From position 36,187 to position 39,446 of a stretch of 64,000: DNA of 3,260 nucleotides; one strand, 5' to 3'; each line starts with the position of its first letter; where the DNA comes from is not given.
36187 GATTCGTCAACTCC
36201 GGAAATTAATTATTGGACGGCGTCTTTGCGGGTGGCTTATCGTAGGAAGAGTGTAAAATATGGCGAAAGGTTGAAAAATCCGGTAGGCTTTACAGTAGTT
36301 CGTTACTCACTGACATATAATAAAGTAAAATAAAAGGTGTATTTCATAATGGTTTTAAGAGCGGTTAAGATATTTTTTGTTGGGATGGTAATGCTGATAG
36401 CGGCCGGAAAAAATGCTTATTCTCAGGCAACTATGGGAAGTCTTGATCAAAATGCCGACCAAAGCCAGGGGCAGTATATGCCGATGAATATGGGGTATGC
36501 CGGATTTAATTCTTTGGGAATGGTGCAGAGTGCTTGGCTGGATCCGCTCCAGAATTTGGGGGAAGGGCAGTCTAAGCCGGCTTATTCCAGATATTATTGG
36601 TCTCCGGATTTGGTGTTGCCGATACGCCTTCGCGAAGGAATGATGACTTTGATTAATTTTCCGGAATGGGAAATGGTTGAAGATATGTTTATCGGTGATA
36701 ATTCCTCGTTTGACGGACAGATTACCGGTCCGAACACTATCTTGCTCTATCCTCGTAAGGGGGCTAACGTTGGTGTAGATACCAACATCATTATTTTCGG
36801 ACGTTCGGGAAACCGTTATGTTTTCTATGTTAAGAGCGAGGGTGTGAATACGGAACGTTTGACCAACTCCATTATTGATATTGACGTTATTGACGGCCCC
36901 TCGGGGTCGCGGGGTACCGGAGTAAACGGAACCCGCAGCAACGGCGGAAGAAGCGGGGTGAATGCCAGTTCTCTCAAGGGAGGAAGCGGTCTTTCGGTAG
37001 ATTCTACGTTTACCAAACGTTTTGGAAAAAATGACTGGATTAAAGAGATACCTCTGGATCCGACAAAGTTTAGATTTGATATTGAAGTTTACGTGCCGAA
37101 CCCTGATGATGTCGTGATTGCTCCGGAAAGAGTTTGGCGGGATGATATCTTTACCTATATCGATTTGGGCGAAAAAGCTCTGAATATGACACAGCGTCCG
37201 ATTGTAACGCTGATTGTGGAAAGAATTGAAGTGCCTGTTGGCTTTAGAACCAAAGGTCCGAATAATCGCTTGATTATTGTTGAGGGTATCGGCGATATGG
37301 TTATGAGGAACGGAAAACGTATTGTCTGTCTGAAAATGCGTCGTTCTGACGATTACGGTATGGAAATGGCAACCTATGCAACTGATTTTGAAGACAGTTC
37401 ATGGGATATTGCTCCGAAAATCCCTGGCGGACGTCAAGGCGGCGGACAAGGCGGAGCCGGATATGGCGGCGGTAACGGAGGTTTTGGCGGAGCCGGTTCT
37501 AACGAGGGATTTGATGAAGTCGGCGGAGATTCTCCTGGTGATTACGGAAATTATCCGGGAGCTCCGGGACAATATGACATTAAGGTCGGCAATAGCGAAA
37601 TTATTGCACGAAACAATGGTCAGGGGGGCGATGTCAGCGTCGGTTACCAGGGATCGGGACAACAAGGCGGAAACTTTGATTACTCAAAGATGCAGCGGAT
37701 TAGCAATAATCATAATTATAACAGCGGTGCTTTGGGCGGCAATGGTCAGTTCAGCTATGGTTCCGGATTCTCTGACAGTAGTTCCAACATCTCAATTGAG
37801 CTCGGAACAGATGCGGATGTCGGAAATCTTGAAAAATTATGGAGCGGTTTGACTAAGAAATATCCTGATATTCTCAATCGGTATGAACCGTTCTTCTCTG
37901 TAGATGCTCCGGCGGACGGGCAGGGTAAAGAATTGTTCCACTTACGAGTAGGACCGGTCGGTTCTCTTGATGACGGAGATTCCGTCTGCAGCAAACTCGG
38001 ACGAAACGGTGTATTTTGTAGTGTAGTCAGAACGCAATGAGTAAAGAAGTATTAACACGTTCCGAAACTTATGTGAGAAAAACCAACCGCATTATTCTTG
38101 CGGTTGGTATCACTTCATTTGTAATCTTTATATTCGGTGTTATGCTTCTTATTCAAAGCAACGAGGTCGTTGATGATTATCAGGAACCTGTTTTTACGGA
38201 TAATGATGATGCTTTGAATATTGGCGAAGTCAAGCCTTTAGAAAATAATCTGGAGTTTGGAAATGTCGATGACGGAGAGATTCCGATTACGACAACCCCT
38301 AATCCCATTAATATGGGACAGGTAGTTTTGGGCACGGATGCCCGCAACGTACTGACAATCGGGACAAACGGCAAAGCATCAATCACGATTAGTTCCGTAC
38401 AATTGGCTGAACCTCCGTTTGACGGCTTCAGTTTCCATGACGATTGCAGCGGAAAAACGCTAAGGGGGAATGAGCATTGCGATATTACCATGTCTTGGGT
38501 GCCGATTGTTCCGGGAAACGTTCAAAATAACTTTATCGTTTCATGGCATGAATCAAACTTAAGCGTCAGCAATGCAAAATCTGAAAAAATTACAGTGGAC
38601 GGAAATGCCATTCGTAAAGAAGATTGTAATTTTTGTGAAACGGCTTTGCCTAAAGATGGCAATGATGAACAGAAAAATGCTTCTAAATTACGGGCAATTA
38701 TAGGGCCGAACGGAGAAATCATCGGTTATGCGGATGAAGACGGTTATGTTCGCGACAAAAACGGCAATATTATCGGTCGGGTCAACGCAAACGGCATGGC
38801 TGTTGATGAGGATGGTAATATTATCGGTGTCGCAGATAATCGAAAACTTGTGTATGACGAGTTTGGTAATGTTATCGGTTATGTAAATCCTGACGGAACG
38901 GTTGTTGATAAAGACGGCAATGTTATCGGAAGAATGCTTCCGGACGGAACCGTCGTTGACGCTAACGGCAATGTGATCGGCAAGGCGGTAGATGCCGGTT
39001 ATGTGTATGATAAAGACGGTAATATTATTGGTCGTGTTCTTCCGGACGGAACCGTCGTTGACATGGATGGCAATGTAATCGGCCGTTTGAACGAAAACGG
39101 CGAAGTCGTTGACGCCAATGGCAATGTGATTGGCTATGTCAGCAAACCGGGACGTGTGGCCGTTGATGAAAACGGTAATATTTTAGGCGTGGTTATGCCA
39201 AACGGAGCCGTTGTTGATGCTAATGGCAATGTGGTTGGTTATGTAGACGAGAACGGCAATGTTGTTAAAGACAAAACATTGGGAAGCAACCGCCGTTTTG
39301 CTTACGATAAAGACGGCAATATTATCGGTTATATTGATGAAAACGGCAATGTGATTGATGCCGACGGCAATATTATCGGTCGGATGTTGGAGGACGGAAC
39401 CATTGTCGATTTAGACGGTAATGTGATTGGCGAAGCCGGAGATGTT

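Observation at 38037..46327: CagY-like giant VirB10 split into a membrane-anchored repeat protein and a separately secreted repeat + VirB10-domain protein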

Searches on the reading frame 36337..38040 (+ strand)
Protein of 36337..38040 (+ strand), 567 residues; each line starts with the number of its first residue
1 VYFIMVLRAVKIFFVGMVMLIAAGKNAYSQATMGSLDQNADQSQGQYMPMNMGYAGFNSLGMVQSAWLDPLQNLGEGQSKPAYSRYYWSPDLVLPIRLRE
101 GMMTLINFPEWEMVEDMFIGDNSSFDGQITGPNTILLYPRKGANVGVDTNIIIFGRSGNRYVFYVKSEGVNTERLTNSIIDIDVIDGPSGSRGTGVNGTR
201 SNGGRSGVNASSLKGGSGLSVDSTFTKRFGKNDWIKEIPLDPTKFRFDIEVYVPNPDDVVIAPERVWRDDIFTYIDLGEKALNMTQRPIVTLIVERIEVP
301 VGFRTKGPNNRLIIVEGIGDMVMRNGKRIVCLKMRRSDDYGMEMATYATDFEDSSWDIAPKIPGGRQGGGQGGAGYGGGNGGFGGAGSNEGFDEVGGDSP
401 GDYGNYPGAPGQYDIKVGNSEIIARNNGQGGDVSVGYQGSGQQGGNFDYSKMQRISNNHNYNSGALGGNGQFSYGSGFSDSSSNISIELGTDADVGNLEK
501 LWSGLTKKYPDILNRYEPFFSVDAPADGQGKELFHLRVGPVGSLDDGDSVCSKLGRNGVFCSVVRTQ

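Call 4: search_protein_families(library=pfam, proteins=[window:36337-38040:+], max_evalue=0.01)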
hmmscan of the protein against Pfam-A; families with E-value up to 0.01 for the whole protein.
window:36337-38040:+ (567 aa): 2 families
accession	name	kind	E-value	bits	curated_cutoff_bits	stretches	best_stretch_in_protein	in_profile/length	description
PF03524.21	CagX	-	6.3e-11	42.9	34.2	1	84-333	4-196/198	Conjugal transfer protein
PF05036.18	SPOR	-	0.0021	18.8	21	1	487-565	7-76/76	SPOR domain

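Call 6: search_protein_families(library=ncbifam, proteins=[window:36337-38040:+], max_evalue=0.01)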
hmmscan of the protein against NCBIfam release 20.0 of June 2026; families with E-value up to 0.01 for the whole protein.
window:36337-38040:+ (567 aa): 1 family
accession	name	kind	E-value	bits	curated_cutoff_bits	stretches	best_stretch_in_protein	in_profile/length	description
TIGR02781.1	VirB9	equivalog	5.4e-07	29.5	217.7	1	88-168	35-110/248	P-type conjugative transfer protein VirB9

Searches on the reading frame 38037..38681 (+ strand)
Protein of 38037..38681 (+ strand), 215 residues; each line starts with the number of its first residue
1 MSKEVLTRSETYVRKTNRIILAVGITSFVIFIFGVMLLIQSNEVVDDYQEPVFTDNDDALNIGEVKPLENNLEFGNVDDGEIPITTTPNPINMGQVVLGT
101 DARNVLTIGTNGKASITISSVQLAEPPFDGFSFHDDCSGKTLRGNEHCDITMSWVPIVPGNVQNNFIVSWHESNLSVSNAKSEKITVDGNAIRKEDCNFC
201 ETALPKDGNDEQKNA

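Call 55: search_protein_representatives(protein=window:38037-38681:+)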
Query: 215 residues. Proteins with E-value up to 0.001 (for the whole library): 1174; up to 1e-10: 218; up to 1e-30: 27. The best 150 are listed.
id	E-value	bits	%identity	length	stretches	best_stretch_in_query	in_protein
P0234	7.3e-109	378.3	25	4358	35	84-176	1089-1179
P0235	6.3e-81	287.0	62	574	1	1-209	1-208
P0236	3.9e-79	281.2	61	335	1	2-203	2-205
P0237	2.1e-77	275.6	61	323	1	3-205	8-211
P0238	2.5e-77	275.3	60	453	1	1-208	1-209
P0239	6.0e-76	270.8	61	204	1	1-197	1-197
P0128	5.0e-68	244.9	58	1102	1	1-202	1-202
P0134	1.9e-53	197.3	50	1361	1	1-202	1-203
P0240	7.6e-53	195.3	60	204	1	48-205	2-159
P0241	1.3e-52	194.6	59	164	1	3-151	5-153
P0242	9.7e-51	188.4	74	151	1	1-119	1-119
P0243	1.5e-50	187.8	25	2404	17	78-173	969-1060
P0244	1.2e-49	184.8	24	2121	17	77-171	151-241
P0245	1.5e-47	178.1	29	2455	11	83-173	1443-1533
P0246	2.1e-46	174.3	67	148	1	93-203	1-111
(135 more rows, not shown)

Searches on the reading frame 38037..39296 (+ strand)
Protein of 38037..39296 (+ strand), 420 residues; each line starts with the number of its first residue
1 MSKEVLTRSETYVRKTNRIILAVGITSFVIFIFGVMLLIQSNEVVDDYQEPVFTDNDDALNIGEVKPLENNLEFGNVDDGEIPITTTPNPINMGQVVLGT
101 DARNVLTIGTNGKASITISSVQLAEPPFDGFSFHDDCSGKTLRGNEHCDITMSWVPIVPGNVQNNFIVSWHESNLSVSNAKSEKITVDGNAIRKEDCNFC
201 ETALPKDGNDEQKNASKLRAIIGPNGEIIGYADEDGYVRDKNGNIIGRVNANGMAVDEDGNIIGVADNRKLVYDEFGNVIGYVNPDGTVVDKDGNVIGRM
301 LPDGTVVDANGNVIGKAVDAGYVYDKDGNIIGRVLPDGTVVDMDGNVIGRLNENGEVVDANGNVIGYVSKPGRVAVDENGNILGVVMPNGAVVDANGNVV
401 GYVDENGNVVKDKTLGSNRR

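Call 53: predict_structure(alignment_id=A2)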
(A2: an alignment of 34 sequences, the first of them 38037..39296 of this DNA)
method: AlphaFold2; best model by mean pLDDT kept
length: 420 residues; sequences in the alignment: 34
mean_pLDDT: 75.5   pTM: 0.42
mean pLDDT of the five models: 75.5, 73.9, 73.3, 71.4, 69.6
residues with pLDDT >= 90: 76; 70-90: 243; 50-70: 35; < 50: 66
segments of 3 or more residues with pLDDT < 50: 1-3, 42-79, 200-216, 413-420
pLDDT, mean of each block of 10 residues (from residue 1): 51 73 91 83 45 33 33 41 82 85 90 85 86 89 88 88 90 74 90 69 37 55 80 82 83 81 83 89 84 88 87 89 80 87 88 89 86 69 77 80 73 40
secondary structure, 60 per line:
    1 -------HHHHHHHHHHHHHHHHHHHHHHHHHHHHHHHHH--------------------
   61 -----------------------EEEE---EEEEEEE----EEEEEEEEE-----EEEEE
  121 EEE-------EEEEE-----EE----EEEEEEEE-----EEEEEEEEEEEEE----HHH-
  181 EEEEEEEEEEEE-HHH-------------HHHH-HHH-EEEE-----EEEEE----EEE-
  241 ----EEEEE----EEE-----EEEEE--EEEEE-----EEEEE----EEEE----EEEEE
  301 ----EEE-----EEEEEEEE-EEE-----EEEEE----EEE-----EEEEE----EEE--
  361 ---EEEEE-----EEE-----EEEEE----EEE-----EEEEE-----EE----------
elements in order: H8-40 E84-87 E91-97 E102-110 E116-123 E131-135 E147-154 E160-172 E181-192 H210-213 E219-222 E228-232 E237-239 E245-249 E254-256 E262-266 E269-273 E279-283 E288-291 E296-300 E305-307 E313-320 E322-324 E330-334 E339-341 E347-351 E356-358 E364-368 E374-376 E382-386 E391-393 E399-403

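Call 56: fold_search(model_id=the predicted structure, library=pdb)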
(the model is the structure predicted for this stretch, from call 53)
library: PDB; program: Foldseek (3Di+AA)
matches with E <= 10: 1783; with E <= 0.001: 129
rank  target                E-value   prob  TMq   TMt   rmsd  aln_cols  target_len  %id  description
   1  2e6j_MODEL_1_A        6.0e-07  1.00  0.23  0.72   3.8       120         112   15  Solution structure of the C-terminal PapD-like domain from human HYDIN protein (released 2007-07-03)
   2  6fvi                  1.4e-06  1.00  0.23  0.62   8.2       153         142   11  ASH / PapD-like domain of human CEP192 (PapD-like domain 7) (released 2019-03-20)
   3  7sqc_O1               3.2e-06  1.00  0.23  0.15   3.2       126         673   16  Ciliary C1 central pair apparatus isolated from Chlamydomonas reinhardtii (released 2022-04-13)
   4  7som_J                3.5e-06  1.00  0.22  0.15   6.4       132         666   12  Ciliary C2 central pair apparatus isolated from Chlamydomonas reinhardtii (released 2022-04-13)
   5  7ptb                  5.6e-06  1.00  0.23  0.29  13.1       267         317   10  Crystal structure of the SPD-2 domain of human CEP192 (released 2022-04-06)
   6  9ijj_h                7.3e-06  1.00  0.20  0.06   3.6       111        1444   12  In situ structure of the central apparatus in mouse sperm axoneme. (released 2025-06-04)
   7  9fh8_H                7.3e-06  1.00  0.19  0.27  11.8       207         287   14  Crystal structure of the SPD-2 domain of Apis dorsata CEP192 (released 2025-03-26)
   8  2ys4_MODEL_1_A        7.7e-06  1.00  0.20  0.58  11.8       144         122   12  Solution structure of the N-terminal PapD-like domain of HYDIN protein from human (released 2008-04-08)
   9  3qbt_F                7.7e-06  1.00  0.19  0.49   4.7       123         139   13  Crystal structure of OCRL1 540-678 in complex with Rab8a:GppNHp (released 2011-03-23)
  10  7n6g_3J               8.1e-06  1.00  0.20  0.23   3.2       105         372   16  C1 of central pair (released 2022-05-18)
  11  4lk4                  8.5e-06  1.00  0.21  0.27   2.4       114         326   14  Structure of Vibrio cholerae VesB protease (released 2014-02-05)
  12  7sqc_F0               9.0e-06  1.00  0.20  0.27   3.5       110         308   15  Ciliary C1 central pair apparatus isolated from Chlamydomonas reinhardtii (released 2022-04-13)
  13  7sqc_F1               1.1e-05  1.00  0.20  0.18   3.4       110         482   15  Ciliary C1 central pair apparatus isolated from Chlamydomonas reinhardtii (released 2022-04-13)
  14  7sqc_2A               1.2e-05  1.00  0.22  0.13   3.1       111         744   15  Ciliary C1 central pair apparatus isolated from Chlamydomonas reinhardtii (released 2022-04-13)
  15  7sqc_O0               1.4e-05  1.00  0.23  0.09   3.2       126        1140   16  Ciliary C1 central pair apparatus isolated from Chlamydomonas reinhardtii (released 2022-04-13)
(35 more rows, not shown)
